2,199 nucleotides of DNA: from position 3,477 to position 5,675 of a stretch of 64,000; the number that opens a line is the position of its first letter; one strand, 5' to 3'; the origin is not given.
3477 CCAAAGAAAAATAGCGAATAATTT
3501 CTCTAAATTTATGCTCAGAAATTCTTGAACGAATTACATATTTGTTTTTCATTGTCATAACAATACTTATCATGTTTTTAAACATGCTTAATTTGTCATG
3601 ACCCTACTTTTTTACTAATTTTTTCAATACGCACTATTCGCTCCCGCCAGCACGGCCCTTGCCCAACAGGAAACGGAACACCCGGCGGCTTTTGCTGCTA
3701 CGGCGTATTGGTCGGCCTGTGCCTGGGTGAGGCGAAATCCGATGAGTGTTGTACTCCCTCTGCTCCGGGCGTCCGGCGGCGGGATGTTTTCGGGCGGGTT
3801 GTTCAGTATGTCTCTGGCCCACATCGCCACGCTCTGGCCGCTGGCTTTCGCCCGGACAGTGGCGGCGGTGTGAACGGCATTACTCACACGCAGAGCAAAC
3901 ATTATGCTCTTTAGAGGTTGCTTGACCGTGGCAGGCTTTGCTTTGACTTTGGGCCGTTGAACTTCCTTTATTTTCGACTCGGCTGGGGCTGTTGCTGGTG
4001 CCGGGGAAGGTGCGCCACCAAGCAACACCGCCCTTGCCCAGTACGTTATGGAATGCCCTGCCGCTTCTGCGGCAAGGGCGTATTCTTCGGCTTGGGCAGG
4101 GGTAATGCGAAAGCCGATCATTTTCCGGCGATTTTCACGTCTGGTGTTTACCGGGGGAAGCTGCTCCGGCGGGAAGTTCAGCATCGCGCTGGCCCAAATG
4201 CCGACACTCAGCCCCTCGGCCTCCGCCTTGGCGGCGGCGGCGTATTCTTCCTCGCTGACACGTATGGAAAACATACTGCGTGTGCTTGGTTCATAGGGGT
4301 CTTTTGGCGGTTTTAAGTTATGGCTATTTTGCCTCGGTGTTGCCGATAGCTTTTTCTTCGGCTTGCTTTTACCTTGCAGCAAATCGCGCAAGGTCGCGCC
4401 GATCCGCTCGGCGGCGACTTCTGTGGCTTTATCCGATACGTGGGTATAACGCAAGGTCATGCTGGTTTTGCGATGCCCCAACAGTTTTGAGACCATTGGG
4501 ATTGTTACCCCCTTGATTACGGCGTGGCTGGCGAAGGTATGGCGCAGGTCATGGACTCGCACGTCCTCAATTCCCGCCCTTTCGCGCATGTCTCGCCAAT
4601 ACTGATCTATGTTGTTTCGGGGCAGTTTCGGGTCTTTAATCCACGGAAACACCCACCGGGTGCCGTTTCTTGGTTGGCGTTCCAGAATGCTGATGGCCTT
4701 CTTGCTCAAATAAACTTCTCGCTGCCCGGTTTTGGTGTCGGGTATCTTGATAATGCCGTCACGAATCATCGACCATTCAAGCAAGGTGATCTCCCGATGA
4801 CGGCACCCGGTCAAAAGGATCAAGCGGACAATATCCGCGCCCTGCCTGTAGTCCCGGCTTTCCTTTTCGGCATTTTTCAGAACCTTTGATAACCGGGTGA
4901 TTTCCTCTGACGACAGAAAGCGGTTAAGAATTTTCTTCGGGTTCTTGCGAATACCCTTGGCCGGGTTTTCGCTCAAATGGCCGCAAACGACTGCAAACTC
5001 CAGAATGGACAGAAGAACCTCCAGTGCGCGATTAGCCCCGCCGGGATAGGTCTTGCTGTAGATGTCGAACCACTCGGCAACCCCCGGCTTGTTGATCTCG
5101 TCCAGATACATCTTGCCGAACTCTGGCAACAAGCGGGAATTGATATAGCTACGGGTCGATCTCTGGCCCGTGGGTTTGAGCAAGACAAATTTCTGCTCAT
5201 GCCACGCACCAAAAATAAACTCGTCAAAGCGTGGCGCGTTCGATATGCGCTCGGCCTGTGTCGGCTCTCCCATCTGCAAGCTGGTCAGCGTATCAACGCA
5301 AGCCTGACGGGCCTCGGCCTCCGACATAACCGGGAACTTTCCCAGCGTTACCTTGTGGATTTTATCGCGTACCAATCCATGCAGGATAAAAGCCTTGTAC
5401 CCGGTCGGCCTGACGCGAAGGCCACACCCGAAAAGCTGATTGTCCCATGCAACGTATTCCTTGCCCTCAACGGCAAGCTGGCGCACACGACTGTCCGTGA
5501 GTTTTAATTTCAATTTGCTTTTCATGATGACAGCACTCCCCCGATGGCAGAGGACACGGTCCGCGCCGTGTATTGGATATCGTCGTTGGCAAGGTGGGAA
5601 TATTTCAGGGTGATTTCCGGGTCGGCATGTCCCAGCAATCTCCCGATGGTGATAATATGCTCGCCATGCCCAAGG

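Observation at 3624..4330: Tyrosine integrase with four C-terminal ribbon-helix-helix (MobC/NikA-like) repeats fused in frame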

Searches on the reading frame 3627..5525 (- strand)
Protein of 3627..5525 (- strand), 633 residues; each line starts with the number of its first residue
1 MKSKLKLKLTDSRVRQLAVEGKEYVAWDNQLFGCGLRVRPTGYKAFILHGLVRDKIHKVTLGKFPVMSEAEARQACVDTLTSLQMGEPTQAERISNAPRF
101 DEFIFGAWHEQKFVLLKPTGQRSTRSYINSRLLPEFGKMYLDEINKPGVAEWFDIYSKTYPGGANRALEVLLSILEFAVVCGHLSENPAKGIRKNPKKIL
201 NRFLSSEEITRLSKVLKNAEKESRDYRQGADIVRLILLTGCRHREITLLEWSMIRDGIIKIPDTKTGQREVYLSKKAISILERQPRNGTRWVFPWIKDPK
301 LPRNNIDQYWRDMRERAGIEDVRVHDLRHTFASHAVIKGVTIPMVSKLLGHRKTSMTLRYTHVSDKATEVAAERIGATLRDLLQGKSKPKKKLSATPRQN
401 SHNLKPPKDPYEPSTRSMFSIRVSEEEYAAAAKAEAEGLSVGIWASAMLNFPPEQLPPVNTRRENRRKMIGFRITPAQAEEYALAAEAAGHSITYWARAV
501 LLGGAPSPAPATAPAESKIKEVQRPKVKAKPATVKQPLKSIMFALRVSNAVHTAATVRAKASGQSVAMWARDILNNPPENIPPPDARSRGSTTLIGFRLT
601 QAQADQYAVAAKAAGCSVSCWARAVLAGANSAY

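Call 5: search_protein_families(library=pfam, proteins=[window:3627-5525:-], max_evalue=1)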
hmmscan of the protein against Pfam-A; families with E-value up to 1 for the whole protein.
window:3627-5525:- (633 aa): 7 families
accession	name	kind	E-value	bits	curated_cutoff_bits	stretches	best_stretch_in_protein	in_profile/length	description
PF00589.27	Phage_integrase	-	2.7e-26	92.8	27.1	1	203-365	2-170/172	Phage integrase family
PF21983.2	NikA-like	-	1.4e-16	60.9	27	2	464-508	1-45/72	Mobilization protein NikA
PF22022.2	Phage_int_M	-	1.2e-06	29.1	27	1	106-194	6-95/96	Phage integrase central domain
PF13356.12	Arm-DNA-bind_3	-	1.3e-06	28.9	27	1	9-92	1-79/83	Arm DNA-binding domain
PF05534.18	HicB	-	1.5e-06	28.4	21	1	543-574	20-51/51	HicB family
PF14659.12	Phage_int_SAM_3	-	4.6e-05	24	22.6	1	108-152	9-53/58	Phage integrase, N-terminal SAM-like domain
PF23930.1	DUF7268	-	0.063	13.8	27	0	597-629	30-62/104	Family of unknown function (DUF7268)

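Call 6: find_homologous_proteins(query=window:3627-5525:-, max_evalue=0.00001)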
Query window:3627-5525:- (633 aa): 1904 proteins with E <= 0.00001 among 8000 candidates; the best 120 are listed.
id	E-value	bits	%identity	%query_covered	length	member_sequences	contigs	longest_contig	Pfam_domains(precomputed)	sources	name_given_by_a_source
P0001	2.0e-256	870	95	63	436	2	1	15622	PF22022.3,PF13356.13,PF00589.28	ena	-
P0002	3.6e-173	595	56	79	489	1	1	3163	PF13356.13,PF21983.3,PF00589.28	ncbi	-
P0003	2.3e-159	550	51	79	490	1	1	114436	PF13356.13,PF21983.3,PF00589.28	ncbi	-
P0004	3.1e-147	510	60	60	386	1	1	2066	PF14659.13,PF22022.3,PF13356.13,PF00589.28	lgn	-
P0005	1.4e-146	508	60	61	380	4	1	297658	PF22022.3,PF13356.13,PF00589.28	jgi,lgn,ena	-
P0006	1.2e-143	498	62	58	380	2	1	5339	PF14659.13,PF22022.3,PF13356.13,PF00589.28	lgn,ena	-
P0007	7.3e-113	396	43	53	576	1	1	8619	PF14659.13,PF22022.3,PF13356.13,PF00589.28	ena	-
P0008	4.7e-109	384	47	63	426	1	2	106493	PF22022.3,PF13356.13,PF00589.28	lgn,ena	-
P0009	1.7e-107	379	42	61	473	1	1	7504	PF22022.3,PF13356.13,PF00589.28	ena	-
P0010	2.6e-107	378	44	45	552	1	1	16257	PF22022.3,PF00589.28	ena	-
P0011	4.4e-104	367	47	61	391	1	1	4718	PF22022.3,PF13356.13,PF00589.28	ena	-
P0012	6.7e-104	367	47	61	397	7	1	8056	PF22022.3,PF13356.13,PF00589.28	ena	-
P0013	2.9e-103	365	45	60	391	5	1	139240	PF22022.3,PF13356.13,PF00589.28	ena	-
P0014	5.0e-103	364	47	61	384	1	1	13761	PF14659.13,PF22022.3,PF13356.13,PF00589.28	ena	-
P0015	1.2e-102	363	46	60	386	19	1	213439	PF22022.3,PF13356.13,PF00589.28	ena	-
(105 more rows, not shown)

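Call 10: find_encoding_contigs(protein=P0003, flank=10000, max_places=3)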
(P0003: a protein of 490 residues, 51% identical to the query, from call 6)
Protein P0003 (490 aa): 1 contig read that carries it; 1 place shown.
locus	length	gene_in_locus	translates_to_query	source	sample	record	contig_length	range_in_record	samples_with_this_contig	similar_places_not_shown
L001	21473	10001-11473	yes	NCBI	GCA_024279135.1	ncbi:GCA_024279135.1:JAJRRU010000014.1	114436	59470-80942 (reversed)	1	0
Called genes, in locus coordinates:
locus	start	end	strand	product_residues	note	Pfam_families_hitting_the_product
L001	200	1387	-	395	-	PF05265:DUF723, PF14311:DUF4379 (faint), PF05265:DUF723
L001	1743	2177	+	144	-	PF00436:SSB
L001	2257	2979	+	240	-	-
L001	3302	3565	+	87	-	PF14216:DUF4326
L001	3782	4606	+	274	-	-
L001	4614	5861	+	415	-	PF00753:Lactamase_B, PF12706:Lactamase_B_2, PF07521:RMMBL (weak)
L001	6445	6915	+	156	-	-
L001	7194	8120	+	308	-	PF10686:YAcAr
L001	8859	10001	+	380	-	PF13356:Arm-DNA-bind_3 (weak), PF14659:Phage_int_SAM_3, PF00589:Phage_integrase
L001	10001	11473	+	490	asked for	PF13356:Arm-DNA-bind_3 (weak), PF00589:Phage_integrase, PF21983:NikA-like (faint)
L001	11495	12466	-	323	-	PF17728:BsuBI_PstI_RE_N, PF06616:BsuBI_PstI_RE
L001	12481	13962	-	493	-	PF07669:Eco57I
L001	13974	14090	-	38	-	-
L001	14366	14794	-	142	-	-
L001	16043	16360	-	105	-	PF09827:CRISPR_Cas2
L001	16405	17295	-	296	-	PF01867:Cas_Cas1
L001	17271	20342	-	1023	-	PF13395:HNH_4, PF18541:RuvC_III, PF22702:Cas9_RuvC (weak)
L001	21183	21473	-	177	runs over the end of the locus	PF13420:Acetyltransf_4 (weak), PF13673:Acetyltransf_10, PF00583:Acetyltransf_1, PF13508:Acetyltransf_7, PF08445:FR47 (weak)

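Call 11: find_encoding_contigs(protein=P0001, flank=10000, max_places=3)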
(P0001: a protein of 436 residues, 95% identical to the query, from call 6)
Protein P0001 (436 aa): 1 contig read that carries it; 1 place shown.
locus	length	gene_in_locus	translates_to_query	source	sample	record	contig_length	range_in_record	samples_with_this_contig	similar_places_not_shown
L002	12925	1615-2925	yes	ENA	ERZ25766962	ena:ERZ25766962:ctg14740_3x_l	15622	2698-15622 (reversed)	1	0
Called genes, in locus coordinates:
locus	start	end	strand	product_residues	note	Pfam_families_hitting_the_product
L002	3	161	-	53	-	?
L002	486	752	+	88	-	PF13356:Arm-DNA-bind_3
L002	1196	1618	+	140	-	PF00589:Phage_integrase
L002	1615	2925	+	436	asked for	PF13356:Arm-DNA-bind_3 (weak), PF22022:Phage_int_M (weak), PF00589:Phage_integrase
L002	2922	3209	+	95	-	PF21983:NikA-like (faint)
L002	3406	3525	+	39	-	PF13551:HTH_29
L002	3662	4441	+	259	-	PF00665:rve (weak), PF13683:rve_3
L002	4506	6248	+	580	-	PF00145:DNA_methylase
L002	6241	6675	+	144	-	PF03852:Vsr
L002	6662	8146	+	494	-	PF13589:HATPase_c_3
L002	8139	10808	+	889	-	PF10593:Z1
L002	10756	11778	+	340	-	PF14390:DUF4420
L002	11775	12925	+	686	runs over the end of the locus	PF22879:AIPR_N, PF10592:AIPR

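Call 12: find_encoding_contigs(protein=P0002, flank=10000, max_places=3)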
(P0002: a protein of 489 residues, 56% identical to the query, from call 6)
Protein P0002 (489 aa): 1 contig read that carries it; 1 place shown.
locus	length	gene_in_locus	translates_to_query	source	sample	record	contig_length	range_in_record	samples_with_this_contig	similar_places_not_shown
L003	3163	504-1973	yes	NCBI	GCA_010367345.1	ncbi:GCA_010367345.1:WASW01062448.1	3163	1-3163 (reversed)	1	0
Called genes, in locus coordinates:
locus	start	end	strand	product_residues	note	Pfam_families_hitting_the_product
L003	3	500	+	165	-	?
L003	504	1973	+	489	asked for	PF13356:Arm-DNA-bind_3, PF00589:Phage_integrase, PF21983:NikA-like (faint)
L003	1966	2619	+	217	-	PF12728:HTH_17 (weak)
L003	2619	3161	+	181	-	?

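Call 24: search_protein_families(library=ncbifam, proteins=[window:3627-5525:-], max_evalue=1)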
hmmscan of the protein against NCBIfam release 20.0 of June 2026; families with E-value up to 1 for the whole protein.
window:3627-5525:- (633 aa): 14 families
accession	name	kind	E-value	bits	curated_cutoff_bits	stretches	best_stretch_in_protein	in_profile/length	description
NF040815.2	recomb_XerA_Arch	equivalog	9.7e-25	87.6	220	1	166-367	63-258/263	site-specific tyrosine recombinase/integron integrase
TIGR02224.1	recomb_XerC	equivalog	1e-19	71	335.15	1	164-366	66-280/295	tyrosine recombinase XerC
NF001399.0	PRK00283.1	subfamily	1.1e-19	70.8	279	1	141-366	48-286/300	tyrosine recombinase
TIGR02225.1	recomb_XerD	equivalog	4.1e-19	69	329.6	1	160-367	59-278/290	site-specific tyrosine recombinase XerD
TIGR02249.1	integrase_gron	subfamily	3.4e-10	39.8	265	1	305-367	241-304/315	integron integrase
NF003462.0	PRK05084.1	equivalog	2.3e-08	33.1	267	1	322-375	303-356/360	tyrosine recombinase XerS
NF002331.0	PRK01287.1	subfamily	8.5e-06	25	371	1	168-368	104-317/365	site-specific tyrosine recombinase XerC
NF011946.0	PRK15417.1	equivalog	0.0001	21.6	435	1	312-366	263-318/337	integron integrase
NF007370.0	PRK09870.1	subfamily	0.00022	20.9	221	1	201-362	10-178/200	tyrosine-type DNA invertase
NF041264.1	MobA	equivalog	0.002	18.5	80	0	417-442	5-31/91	plasmid mobilization protein MobA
NF041418.1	MbpA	equivalog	0.002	17.9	90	0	466-507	1-42/93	mobilization protein MbpA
NF038070.1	LmbU_fam_TF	subfamily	0.0038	17.2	125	0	587-627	129-169/171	LmbU family transcriptional regulator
NF047926.1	integrase_GmtZ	equivalog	0.0048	14.9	600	1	324-368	430-475/784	gamma-mobile-trio integrase GmtZ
NF007371.0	PRK09871.1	subfamily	0.023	14.2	222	1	292-363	102-174/198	tyrosine-type DNA invertase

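Call 53: find_encoding_contigs(protein=P0005, flank=6000, max_places=2)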
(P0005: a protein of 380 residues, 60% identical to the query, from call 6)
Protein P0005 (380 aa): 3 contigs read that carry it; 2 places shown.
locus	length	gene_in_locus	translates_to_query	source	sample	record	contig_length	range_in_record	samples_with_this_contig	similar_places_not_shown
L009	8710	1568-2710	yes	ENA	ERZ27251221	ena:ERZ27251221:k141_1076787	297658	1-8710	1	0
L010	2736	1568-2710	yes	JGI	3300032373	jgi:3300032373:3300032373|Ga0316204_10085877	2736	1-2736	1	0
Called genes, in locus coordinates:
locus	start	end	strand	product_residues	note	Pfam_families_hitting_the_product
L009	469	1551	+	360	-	PF13356:Arm-DNA-bind_3, PF00589:Phage_integrase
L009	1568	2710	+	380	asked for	PF13356:Arm-DNA-bind_3, PF22022:Phage_int_M (weak), PF00589:Phage_integrase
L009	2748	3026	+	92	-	PF05015:HigB-like_toxin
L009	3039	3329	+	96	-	PF13560:HTH_31 (weak), PF01381:HTH_3, PF13384:HTH_23 (faint)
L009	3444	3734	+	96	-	PF04365:BrnT_toxin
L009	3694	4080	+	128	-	-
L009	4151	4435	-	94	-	-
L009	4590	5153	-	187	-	-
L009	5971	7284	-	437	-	PF00890:FAD_binding_2 (weak), PF01266:DAO, PF01494:FAD_binding_3 (weak), PF03486:HI0933_like (faint), PF07992:Pyr_redox_2 (faint), PF13450:NAD_binding_8 (weak), PF13738:Pyr_redox_3 (faint)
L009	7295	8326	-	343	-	PF12146:Hydrolase_4, PF00561:Abhydrolase_1, PF12697:Abhydrolase_6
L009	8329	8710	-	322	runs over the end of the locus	PF00005:ABC_tran, PF13304:AAA_21 (faint)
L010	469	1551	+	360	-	PF13356:Arm-DNA-bind_3, PF00589:Phage_integrase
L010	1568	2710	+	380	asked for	PF13356:Arm-DNA-bind_3, PF22022:Phage_int_M (weak), PF00589:Phage_integrase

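Call 54: find_encoding_contigs(protein=P0008, flank=6000, max_places=2)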
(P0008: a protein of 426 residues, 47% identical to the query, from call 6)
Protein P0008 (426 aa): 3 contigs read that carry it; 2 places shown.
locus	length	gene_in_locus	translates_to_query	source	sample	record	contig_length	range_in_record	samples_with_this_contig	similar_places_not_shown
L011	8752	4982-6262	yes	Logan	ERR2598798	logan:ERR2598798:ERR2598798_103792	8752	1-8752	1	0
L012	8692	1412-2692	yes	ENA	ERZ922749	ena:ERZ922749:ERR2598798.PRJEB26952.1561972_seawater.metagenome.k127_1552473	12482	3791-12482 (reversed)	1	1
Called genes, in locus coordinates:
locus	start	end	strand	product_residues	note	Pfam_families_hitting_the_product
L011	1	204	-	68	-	?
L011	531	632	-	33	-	-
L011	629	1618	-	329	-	PF12833:HTH_18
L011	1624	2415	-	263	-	-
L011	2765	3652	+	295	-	PF19576:Acyltransf_2, PF01553:Acyltransferase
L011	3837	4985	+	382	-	PF13356:Arm-DNA-bind_3 (weak), PF14659:Phage_int_SAM_3 (weak), PF00589:Phage_integrase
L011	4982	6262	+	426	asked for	PF13356:Arm-DNA-bind_3, PF22022:Phage_int_M (faint), PF00589:Phage_integrase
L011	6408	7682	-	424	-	PF04326:SLFN_AlbA_2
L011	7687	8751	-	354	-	?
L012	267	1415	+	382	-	PF13356:Arm-DNA-bind_3 (weak), PF14659:Phage_int_SAM_3 (weak), PF00589:Phage_integrase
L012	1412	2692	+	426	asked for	PF13356:Arm-DNA-bind_3, PF22022:Phage_int_M (faint), PF00589:Phage_integrase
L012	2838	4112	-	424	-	PF04326:SLFN_AlbA_2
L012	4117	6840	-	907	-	PF01555:N6_N4_Mtase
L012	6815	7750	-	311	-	-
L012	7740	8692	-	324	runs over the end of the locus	PF01936:NYN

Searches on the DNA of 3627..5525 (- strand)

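Call 59: search_rna_families(source=L001, start=7900, end=8900, threshold=evalue, max_evalue=1)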
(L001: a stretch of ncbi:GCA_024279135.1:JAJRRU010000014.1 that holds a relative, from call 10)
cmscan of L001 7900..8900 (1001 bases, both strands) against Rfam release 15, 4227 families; matches with E-value up to 1: 1.
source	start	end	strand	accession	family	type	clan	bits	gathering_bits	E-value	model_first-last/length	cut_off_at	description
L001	8115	8195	+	RF00599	SNORA77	Gene; snRNA; snoRNA; HACA-box;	-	24.7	42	0.011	1-125/125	no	Small nucleolar RNA SNORA77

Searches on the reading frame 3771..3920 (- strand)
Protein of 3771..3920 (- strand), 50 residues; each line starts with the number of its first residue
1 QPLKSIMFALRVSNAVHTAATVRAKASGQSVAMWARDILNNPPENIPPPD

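Call 76: search_protein_families(library=pfam, proteins=[window:3771-3920:-], max_evalue=0.1)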
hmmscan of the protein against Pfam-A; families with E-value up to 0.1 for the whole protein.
window:3771-3920:- (50 aa): 3 families
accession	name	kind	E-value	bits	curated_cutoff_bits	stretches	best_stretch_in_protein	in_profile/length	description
PF05534.18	HicB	-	0.00043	20.6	21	1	8-39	20-51/51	HicB family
PF22513.2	FitA-like_RHH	-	0.016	15.6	27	1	12-40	8-36/39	Antitoxin FitA-like, ribbon-helix-helix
PF21983.2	NikA-like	-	0.036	14.6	27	1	4-38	3-37/72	Mobilization protein NikA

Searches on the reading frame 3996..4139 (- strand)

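Call 76: search_protein_families(library=pfam, proteins=[window:3996-4139:-], max_evalue=0.1)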
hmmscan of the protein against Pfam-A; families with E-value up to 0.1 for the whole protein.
window:3996-4139:- (48 aa): 1 family
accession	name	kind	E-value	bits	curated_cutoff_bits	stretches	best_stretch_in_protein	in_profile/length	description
PF21983.2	NikA-like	-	5.4e-06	26.9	27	1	2-44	1-43/72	Mobilization protein NikA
